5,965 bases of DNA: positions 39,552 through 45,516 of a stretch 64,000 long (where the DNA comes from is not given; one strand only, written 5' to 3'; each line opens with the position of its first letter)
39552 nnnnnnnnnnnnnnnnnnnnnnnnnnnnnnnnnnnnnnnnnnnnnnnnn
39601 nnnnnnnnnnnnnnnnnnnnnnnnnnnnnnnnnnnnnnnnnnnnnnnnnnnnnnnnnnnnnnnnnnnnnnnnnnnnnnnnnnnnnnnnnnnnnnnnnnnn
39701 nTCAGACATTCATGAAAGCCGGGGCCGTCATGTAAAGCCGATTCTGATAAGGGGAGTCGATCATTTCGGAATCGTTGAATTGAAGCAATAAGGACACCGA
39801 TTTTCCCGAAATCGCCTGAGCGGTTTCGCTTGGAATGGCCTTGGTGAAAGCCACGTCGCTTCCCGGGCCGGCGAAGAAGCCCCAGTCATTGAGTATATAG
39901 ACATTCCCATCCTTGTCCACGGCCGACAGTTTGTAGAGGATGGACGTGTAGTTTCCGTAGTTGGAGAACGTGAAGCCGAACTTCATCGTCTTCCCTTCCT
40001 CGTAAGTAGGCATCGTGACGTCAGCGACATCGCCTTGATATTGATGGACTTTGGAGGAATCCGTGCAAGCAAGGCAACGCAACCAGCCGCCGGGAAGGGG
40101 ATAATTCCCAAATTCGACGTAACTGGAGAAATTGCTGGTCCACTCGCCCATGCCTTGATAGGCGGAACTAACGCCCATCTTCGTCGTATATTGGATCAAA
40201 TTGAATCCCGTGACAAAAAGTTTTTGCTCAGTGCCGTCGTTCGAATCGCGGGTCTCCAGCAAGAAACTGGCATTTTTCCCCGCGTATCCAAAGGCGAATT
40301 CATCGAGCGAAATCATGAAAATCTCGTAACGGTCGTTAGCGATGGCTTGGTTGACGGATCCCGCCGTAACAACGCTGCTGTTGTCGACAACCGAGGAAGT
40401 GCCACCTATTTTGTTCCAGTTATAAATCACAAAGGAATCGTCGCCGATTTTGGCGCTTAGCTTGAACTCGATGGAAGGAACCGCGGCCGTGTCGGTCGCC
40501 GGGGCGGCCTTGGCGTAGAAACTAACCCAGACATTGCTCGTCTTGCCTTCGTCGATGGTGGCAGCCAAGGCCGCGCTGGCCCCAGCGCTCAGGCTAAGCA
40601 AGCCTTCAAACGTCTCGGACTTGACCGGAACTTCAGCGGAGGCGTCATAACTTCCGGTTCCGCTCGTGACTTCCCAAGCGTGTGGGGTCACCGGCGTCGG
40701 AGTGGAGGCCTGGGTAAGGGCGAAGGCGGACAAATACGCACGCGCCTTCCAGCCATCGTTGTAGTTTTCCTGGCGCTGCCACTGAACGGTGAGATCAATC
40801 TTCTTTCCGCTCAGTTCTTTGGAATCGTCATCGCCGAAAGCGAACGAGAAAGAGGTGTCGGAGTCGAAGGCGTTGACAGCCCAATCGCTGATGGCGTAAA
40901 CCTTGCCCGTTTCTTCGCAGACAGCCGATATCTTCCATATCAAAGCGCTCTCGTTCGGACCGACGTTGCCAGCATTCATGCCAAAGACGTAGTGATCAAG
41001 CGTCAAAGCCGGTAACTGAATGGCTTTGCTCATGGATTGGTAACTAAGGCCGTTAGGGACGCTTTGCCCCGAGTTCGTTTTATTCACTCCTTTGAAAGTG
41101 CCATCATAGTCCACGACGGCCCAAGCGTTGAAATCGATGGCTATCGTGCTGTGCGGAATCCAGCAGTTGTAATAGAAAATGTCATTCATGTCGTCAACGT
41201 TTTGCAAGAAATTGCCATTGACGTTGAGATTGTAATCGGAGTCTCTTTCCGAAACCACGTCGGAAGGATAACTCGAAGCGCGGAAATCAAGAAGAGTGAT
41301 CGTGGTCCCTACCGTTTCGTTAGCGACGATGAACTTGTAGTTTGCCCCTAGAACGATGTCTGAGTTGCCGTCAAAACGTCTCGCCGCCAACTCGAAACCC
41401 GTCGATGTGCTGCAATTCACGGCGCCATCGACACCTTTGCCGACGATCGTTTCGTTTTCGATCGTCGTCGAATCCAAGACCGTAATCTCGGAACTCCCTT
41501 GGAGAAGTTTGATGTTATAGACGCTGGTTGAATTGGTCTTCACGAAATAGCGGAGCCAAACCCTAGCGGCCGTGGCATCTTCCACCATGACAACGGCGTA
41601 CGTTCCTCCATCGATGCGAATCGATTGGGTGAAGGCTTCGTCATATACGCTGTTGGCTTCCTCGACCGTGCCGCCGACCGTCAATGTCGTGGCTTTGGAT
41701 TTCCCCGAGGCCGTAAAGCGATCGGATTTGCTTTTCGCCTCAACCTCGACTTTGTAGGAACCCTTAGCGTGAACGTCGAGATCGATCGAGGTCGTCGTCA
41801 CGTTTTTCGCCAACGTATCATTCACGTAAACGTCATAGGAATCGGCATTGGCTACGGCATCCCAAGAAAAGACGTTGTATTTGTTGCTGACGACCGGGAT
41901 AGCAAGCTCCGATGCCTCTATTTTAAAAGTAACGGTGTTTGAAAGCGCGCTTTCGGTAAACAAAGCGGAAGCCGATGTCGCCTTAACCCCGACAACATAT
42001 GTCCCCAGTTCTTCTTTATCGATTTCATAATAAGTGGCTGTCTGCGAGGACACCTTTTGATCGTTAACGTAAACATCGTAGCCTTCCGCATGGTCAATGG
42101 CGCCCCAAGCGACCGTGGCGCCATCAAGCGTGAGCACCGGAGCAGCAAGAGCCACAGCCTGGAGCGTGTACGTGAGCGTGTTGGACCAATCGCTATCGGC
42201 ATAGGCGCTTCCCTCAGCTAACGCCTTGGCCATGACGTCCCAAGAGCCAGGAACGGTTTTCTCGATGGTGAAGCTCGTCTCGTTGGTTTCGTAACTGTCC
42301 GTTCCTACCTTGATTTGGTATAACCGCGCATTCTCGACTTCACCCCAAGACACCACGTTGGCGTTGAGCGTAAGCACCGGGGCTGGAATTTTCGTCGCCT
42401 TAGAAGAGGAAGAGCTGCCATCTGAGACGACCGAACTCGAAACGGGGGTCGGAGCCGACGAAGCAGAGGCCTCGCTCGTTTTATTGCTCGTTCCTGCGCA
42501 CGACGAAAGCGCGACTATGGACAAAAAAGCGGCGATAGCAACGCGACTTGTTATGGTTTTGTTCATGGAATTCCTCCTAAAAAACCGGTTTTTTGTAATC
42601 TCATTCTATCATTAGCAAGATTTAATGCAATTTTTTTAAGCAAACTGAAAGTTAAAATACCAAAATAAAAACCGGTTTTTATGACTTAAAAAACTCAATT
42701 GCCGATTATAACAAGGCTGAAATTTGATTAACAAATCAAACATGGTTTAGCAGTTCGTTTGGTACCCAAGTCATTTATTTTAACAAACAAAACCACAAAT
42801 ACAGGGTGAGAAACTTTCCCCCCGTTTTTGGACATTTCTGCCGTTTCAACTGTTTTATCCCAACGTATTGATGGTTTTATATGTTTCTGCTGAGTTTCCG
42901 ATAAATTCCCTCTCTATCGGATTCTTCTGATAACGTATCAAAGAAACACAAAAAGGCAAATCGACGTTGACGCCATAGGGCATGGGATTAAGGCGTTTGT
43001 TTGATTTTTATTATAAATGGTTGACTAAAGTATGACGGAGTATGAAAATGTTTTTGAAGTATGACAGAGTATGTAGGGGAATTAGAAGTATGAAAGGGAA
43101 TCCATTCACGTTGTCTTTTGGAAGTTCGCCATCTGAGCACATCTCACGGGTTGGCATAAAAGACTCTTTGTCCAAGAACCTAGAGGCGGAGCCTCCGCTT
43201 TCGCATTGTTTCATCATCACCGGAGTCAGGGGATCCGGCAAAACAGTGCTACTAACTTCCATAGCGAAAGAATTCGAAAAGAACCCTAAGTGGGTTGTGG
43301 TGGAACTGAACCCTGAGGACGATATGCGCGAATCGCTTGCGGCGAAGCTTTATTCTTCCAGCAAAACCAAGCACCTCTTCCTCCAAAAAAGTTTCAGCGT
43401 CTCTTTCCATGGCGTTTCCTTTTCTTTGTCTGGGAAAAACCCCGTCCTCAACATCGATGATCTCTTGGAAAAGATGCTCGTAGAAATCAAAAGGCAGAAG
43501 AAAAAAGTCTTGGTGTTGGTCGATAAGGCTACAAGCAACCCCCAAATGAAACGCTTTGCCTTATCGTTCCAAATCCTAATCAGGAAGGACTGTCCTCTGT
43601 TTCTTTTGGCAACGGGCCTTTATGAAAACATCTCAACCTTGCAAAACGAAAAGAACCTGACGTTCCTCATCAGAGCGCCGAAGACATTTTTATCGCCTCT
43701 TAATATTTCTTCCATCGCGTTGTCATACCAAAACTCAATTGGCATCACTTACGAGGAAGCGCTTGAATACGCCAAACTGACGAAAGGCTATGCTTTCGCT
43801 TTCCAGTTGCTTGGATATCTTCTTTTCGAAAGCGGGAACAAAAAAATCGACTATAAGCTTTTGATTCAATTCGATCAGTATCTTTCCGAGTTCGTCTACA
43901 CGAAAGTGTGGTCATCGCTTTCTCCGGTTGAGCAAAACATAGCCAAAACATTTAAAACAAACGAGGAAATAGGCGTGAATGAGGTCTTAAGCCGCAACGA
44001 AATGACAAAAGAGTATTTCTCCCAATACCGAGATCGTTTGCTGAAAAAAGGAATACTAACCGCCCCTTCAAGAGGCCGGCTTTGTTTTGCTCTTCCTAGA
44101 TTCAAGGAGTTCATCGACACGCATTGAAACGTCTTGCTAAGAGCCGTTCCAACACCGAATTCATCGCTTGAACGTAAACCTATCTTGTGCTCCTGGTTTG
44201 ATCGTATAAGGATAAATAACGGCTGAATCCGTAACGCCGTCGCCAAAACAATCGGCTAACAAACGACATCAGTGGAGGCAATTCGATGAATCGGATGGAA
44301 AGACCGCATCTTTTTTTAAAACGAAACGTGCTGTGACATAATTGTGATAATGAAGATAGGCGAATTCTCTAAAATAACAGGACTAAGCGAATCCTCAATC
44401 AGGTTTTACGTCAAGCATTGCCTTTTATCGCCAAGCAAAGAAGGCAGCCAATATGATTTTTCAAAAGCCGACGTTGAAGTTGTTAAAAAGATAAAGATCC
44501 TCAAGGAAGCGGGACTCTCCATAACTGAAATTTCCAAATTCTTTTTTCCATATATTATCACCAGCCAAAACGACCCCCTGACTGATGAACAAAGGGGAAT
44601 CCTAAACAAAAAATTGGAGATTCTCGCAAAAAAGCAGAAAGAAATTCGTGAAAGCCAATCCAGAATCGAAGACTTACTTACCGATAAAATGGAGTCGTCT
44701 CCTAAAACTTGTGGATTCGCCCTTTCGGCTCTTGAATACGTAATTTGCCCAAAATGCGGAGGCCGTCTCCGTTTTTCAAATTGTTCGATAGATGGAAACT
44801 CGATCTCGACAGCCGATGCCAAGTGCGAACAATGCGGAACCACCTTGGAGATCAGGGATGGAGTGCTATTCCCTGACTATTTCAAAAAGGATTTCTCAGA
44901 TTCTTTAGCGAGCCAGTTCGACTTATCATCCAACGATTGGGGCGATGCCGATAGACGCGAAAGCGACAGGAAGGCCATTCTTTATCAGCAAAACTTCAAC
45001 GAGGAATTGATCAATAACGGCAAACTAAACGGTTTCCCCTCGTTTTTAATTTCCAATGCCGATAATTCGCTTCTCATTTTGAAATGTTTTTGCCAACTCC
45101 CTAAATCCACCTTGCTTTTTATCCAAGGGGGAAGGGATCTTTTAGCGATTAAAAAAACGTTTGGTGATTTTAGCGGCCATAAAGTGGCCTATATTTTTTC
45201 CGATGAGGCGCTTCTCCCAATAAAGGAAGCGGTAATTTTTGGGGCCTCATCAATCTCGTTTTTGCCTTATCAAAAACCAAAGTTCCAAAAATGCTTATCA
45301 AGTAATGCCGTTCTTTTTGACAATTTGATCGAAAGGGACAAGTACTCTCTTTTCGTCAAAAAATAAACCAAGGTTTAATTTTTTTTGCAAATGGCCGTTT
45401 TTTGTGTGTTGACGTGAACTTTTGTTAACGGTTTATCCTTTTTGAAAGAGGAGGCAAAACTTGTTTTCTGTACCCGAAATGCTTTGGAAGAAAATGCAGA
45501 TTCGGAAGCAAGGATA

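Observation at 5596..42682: A 37-kb glycan-utilisation supercluster combining mannose catabolism with furanosidase-type families and no recognisable endo-enzyme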

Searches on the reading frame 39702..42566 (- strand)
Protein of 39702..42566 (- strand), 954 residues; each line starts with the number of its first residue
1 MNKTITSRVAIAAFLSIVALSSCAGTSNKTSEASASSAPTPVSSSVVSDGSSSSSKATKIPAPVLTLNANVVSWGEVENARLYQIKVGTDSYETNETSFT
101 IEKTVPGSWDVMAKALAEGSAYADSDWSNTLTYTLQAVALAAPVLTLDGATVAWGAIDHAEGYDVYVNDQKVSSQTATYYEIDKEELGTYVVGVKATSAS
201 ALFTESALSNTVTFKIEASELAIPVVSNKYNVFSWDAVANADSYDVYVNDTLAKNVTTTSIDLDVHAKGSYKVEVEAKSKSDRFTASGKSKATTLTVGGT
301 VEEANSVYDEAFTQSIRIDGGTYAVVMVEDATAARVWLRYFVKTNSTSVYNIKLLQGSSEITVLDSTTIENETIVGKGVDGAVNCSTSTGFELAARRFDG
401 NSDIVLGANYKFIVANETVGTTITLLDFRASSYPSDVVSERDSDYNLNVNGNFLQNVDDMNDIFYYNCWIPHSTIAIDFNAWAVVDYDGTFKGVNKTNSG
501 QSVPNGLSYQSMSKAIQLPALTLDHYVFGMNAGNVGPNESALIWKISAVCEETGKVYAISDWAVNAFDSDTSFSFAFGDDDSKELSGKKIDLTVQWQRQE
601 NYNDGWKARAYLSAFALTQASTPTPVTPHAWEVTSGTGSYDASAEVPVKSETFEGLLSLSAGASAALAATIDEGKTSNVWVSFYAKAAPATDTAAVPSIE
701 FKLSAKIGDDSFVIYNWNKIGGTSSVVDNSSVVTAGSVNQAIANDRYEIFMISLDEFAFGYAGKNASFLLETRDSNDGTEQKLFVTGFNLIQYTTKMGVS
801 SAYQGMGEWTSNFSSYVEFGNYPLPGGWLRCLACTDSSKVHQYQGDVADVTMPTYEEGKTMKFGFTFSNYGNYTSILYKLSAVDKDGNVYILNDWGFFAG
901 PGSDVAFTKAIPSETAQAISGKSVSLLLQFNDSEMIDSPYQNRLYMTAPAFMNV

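Call 4: search_protein_families(library=pfam, proteins=[window:39702-42566:-], max_evalue=0.01)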
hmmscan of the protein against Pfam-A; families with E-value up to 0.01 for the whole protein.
window:39702-42566:- (954 aa): 0 families

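Call 25: search_protein_families(library=ncbifam, proteins=[window:39702-42566:-], max_evalue=0.01)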
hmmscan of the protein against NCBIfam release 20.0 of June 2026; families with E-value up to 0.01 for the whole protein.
window:39702-42566:- (954 aa): 1 family
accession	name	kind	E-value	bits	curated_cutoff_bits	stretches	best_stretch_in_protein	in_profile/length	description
NF007451.0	PRK10016.1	equivalog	0.0018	18.4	179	0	317-352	88-125/157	DNA gyrase inhibitor SbmC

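Call 94: search_solved_structures(query=window:39702-42566:-, max_evalue=0.1)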
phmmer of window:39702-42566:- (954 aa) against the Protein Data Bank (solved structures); distinct sequences matched with E-value up to 0.1: 0.
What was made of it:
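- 39702..42566 (-): Near-orphan lipoprotein with three Fn3-like repeats and about 650 aa of all-beta sequence of unknown function. No Pfam, NCBIfam or PDB hit (calls 4, 25, 94).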

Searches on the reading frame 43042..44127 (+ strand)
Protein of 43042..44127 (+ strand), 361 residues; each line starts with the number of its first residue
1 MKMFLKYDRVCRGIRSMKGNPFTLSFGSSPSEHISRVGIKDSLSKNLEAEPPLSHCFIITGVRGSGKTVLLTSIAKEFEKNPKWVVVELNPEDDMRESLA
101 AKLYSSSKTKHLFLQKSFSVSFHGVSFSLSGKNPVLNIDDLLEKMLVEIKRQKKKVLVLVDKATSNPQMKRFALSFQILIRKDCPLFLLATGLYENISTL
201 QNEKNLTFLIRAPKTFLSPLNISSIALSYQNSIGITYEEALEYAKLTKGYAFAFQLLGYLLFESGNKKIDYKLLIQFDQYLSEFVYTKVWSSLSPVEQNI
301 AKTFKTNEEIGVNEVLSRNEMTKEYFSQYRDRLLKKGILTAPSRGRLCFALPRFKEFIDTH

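Call 10: search_protein_families(library=pfam, proteins=[window:43042-44127:+], max_evalue=0.01)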
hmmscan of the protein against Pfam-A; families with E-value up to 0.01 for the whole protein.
window:43042-44127:+ (361 aa): 14 families
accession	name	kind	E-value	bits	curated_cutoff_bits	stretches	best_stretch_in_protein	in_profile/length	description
PF01637.24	ATPase_2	-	2.9e-07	30.9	33.2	1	55-163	21-119/225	ATPase domain predominantly from Archaea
PF25199.1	nSTAND_NTPase5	-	5.1e-06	26.8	34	1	32-113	17-100/145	Novel STAND NTPase 5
PF13173.12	AAA_14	-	1.2e-05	25.8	27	1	57-105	5-55/129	AAA domain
PF07693.20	KAP_NTPase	-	3.1e-05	23.8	20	1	42-105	7-77/293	KAP family P-loop domain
PF13191.12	AAA_16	-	3.2e-05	24.9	32.6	1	55-164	25-142/167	AAA ATPase domain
PF13401.12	AAA_22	-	4.3e-05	24.3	27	1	56-165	7-95/130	AAA domain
PF10236.15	DAP3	-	0.00038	20.2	23.1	1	57-116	26-83/311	Mitochondrial ribosomal death-associated protein 3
PF09848.15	SLFN-g3_helicase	-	0.00086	19.1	24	1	55-121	2-72/354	Schlafen group 3, DNA/RNA helicase domain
PF13604.12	AAA_30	-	0.00092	19.4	27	1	56-161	20-95/191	AAA domain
PF24883.2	NPHP3_N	-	0.001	19.7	24.8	1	50-161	18-131/164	Nephrocystin 3, N-terminal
PF00931.28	NB-ARC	-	0.0014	18.4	23.5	1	43-149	8-122/248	NB-ARC domain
PF05729.18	NACHT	-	0.0017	18.7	26.7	0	57-79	3-25/167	NACHT domain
PF20720.3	nSTAND3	-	0.0019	18.3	27.2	0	55-99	18-61/155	Novel STAND NTPase 3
PF02492.25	cobW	-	0.0079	16.2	20.7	0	57-87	3-33/180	CobW/HypB/UreG, nucleotide-binding domain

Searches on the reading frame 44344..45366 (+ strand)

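Call 10: search_protein_families(library=pfam, proteins=[window:44344-45366:+], max_evalue=0.01)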
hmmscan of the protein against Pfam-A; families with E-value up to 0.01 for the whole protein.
window:44344-45366:+ (340 aa): 5 families
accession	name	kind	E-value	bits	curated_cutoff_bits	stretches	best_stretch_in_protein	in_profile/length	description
PF13411.12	MerR_1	-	3.9e-15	56.1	21.6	1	3-66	1-65/69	MerR HTH family regulatory protein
PF00376.29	MerR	-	1.4e-05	25.2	28.2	1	4-32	1-30/38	MerR family regulatory protein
PF09278.17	MerR-DNA-bind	-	0.0023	19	25.4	1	47-111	4-65/65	MerR, DNA binding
PF12773.13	DZR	-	0.0079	16.8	27.3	0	131-165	11-45/45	Double zinc ribbon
PF01396.24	Zn_ribbon_Top1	-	0.0082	16.4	32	0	134-142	3-11/39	Topoisomerase DNA binding C4 zinc finger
